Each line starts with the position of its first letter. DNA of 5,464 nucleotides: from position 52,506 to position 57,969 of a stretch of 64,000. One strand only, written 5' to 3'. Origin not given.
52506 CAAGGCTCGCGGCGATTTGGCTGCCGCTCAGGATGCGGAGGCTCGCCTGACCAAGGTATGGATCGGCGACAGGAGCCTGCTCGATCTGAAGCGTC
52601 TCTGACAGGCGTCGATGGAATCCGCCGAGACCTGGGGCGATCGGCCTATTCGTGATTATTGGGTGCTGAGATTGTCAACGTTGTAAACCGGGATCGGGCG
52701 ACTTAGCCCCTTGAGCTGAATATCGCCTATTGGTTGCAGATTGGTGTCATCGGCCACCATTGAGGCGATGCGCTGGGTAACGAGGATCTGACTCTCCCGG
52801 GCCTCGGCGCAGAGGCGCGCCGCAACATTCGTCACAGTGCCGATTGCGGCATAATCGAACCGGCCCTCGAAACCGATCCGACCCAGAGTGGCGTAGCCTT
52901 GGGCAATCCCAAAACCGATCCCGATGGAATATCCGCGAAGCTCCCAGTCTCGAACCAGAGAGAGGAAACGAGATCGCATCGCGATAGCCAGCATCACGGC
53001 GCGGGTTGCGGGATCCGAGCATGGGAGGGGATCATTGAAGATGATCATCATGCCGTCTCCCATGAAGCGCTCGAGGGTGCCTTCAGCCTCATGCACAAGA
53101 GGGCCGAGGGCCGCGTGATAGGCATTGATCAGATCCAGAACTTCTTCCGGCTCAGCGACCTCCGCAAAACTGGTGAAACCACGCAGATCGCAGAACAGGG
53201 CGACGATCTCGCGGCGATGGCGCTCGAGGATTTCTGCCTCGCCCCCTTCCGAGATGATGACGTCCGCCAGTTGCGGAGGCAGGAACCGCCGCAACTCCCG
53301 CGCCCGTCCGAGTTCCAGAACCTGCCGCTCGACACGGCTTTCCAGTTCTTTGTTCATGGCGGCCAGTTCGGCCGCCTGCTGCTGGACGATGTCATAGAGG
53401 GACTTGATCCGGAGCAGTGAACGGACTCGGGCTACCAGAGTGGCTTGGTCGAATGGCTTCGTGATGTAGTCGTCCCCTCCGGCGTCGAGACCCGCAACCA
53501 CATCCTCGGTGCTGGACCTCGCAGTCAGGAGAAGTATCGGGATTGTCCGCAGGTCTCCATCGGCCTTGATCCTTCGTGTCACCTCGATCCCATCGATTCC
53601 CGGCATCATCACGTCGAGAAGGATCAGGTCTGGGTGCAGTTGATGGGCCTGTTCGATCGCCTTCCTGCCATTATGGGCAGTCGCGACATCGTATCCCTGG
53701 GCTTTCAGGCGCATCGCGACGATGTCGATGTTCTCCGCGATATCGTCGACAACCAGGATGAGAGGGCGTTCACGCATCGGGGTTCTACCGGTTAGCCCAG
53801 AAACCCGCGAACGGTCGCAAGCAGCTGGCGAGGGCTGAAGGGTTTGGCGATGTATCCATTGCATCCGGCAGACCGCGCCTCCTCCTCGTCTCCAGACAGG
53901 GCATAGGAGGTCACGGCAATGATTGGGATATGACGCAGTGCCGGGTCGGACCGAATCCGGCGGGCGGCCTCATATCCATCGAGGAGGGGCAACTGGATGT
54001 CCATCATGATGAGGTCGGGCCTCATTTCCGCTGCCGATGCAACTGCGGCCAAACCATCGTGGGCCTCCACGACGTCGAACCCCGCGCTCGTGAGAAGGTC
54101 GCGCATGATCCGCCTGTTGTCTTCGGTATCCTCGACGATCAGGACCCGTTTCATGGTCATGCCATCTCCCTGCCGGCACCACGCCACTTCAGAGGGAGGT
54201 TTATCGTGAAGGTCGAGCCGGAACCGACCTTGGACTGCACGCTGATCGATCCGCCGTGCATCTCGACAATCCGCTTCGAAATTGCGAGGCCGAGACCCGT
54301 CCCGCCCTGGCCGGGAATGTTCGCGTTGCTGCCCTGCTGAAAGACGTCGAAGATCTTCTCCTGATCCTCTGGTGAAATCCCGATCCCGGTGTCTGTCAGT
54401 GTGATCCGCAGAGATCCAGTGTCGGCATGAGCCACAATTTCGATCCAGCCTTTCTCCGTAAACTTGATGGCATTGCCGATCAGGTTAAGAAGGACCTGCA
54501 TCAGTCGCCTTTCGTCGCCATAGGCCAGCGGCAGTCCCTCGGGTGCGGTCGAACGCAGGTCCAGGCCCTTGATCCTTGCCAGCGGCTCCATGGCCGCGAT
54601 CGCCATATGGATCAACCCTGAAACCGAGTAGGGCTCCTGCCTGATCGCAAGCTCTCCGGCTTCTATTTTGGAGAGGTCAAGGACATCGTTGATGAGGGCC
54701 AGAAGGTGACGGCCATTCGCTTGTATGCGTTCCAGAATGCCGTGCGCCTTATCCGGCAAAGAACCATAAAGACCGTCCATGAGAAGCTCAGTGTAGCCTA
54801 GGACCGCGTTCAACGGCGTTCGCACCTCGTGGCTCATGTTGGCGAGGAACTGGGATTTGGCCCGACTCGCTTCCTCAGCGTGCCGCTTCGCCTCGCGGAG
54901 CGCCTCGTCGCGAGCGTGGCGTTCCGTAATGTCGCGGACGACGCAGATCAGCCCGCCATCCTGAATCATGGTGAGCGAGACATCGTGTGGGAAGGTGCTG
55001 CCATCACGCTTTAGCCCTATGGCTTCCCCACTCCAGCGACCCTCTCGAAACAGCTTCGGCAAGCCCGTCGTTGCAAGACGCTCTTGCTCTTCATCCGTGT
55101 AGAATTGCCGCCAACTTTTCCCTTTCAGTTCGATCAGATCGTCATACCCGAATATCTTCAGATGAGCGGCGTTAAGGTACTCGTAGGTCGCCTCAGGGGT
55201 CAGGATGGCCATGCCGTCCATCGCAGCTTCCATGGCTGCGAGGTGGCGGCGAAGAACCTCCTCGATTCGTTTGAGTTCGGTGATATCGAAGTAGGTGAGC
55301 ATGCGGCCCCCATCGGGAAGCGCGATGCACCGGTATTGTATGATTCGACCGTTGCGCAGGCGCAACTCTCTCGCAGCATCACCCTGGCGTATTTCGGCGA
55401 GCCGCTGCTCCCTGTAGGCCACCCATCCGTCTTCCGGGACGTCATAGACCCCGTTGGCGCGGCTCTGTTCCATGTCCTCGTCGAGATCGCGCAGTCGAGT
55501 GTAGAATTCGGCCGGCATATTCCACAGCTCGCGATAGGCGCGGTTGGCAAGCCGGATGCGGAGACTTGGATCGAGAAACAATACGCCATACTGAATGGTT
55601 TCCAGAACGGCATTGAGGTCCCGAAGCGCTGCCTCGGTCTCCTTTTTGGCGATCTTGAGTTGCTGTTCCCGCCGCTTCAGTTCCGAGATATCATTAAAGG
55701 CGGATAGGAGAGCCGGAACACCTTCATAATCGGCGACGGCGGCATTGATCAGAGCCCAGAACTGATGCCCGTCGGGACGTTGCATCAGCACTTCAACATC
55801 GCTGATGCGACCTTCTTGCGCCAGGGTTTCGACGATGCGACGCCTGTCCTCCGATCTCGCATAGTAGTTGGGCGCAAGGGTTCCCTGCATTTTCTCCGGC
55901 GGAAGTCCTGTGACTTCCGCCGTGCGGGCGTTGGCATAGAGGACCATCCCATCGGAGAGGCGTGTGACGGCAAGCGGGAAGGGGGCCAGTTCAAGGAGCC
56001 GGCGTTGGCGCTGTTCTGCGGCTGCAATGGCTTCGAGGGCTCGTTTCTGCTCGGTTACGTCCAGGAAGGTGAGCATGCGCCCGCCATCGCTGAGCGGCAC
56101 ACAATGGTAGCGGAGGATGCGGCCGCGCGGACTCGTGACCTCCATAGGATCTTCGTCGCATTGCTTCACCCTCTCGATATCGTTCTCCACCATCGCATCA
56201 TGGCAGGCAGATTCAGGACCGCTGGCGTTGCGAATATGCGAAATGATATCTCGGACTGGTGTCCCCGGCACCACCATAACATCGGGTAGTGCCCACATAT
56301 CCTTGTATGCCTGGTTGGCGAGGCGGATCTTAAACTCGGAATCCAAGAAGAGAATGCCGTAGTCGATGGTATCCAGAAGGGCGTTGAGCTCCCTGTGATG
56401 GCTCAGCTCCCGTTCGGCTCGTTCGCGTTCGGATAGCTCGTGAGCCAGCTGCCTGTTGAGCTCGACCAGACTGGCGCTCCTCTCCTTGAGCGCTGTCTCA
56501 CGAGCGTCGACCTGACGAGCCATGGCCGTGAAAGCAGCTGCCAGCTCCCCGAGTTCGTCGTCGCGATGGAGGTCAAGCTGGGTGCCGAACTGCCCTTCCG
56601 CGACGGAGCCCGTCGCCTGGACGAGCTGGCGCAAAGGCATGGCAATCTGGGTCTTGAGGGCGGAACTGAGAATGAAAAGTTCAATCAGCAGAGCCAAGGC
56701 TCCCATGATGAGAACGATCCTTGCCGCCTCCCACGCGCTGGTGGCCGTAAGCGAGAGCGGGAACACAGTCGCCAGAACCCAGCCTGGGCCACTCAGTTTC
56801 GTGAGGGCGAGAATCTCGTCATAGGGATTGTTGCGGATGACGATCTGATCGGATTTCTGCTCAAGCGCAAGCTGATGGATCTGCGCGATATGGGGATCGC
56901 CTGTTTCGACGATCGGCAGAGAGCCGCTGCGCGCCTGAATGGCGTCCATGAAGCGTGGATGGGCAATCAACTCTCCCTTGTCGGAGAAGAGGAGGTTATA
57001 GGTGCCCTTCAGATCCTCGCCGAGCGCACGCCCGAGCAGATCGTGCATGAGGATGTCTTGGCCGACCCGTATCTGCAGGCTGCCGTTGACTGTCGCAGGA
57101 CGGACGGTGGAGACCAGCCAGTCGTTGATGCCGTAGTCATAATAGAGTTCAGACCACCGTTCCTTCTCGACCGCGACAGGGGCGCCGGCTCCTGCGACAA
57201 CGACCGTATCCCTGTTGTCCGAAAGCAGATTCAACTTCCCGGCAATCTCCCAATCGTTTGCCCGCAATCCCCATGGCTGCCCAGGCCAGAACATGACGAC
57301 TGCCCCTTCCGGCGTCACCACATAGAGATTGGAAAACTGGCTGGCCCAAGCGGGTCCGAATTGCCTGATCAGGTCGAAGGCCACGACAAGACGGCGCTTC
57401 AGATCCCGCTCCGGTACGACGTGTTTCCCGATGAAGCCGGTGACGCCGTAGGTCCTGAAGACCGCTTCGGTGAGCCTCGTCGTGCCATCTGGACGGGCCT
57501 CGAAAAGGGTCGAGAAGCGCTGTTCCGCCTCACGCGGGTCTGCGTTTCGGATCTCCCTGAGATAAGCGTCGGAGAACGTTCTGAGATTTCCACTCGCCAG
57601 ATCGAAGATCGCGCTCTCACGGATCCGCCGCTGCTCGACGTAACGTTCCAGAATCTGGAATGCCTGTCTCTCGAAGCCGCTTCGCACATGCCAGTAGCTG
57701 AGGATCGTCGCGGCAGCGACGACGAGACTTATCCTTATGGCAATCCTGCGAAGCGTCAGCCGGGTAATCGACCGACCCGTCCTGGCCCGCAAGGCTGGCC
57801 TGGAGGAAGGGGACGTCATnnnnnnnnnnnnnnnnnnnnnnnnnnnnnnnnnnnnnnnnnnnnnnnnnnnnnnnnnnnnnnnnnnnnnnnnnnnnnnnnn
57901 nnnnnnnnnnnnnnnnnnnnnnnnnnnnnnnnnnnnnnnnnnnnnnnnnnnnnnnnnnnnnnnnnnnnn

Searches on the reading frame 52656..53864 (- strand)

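Call 29: search_protein_families(library=pfam, proteins=[window:52656-53864:-], max_evalue=0.00001)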
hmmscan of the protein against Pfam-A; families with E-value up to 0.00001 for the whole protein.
window:52656-53864:- (402 aa): 2 families
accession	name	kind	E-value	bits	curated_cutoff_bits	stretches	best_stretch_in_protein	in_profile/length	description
PF00072.30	Response_reg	-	1.3e-30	106.3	30.2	1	36-148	1-111/111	Response regulator receiver domain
PF00211.25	Guanylate_cyc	-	4.2e-15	56.2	21.9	1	219-388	8-173/183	Adenylate and Guanylate cyclase catalytic domain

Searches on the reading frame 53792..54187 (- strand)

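Call 80: search_protein_families(library=pfam, proteins=[window:53792-54187:-], max_evalue=0.00001)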
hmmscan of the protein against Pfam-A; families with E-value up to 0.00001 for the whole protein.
window:53792-54187:- (131 aa): 1 family
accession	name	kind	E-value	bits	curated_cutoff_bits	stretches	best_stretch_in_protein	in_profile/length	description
PF00072.30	Response_reg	-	8.6e-29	100.4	30.2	1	15-126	1-110/111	Response regulator receiver domain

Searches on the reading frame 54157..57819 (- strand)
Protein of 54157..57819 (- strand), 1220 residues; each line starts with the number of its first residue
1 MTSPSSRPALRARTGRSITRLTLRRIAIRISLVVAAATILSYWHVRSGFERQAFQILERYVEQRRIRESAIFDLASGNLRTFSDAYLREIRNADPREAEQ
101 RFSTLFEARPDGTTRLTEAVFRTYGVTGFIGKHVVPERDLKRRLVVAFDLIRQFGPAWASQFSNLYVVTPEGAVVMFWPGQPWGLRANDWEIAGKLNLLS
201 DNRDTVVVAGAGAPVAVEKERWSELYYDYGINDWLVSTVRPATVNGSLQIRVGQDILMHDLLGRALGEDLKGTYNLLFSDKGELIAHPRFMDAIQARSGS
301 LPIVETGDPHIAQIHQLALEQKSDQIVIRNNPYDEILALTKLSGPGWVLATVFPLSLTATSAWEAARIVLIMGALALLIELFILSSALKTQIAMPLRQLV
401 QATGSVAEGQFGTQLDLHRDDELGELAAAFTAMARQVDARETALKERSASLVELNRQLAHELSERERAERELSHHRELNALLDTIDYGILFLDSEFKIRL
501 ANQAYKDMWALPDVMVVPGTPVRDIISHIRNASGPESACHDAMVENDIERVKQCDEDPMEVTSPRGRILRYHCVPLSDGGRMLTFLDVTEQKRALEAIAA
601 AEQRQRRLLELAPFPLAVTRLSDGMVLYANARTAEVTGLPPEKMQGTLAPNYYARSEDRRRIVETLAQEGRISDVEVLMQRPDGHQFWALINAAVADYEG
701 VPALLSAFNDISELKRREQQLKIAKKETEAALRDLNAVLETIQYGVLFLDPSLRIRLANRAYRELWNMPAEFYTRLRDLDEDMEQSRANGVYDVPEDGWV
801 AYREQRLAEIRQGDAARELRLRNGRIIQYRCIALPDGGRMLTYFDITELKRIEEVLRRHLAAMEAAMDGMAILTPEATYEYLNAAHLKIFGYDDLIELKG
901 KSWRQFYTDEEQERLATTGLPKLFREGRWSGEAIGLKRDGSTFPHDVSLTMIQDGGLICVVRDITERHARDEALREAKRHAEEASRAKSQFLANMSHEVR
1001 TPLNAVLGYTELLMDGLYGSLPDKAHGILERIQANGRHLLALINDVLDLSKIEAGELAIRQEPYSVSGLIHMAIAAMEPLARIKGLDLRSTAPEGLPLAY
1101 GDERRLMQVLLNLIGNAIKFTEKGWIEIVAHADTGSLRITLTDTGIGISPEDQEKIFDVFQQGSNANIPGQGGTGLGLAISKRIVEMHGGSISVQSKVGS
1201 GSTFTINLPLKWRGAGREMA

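Call 29: search_protein_families(library=pfam, proteins=[window:54157-57819:-], max_evalue=0.00001)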
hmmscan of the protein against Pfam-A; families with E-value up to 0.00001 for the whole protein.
window:54157-57819:- (1220 aa): 10 families
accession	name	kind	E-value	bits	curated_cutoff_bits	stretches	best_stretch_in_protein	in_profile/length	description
PF12860.13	PAS_7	-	1.8e-41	141.3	27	2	482-594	1-113/115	PAS fold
PF02518.31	HATPase_c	-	7.2e-32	110.6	26.4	1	1101-1210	1-109/111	Histidine kinase-, DNA gyrase B-, and HSP90-like ATPase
PF08448.16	PAS_4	-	2e-26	92.8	23.1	1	864-969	2-110/110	PAS fold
PF13426.13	PAS_9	-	2.1e-23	83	27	2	868-966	2-103/103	PAS domain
PF13188.13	PAS_8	-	3.8e-23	81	21.8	0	858-911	2-55/65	PAS domain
PF00512.31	HisKA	-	5.2e-23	81.3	26.9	1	987-1055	1-66/66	His Kinase A (phospho-acceptor) domain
PF00989.32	PAS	-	2.2e-20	73.2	22.6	1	606-699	4-99/113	PAS fold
PF00672.30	HAMP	-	1.1e-10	42.1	25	1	395-437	9-51/53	HAMP domain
PF08447.18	PAS_3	-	5.5e-09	36.6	25.6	0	627-704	2-84/89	PAS fold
PF13596.12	PAS_10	-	5.5e-06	27.4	22.1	0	478-578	1-90/106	PAS domain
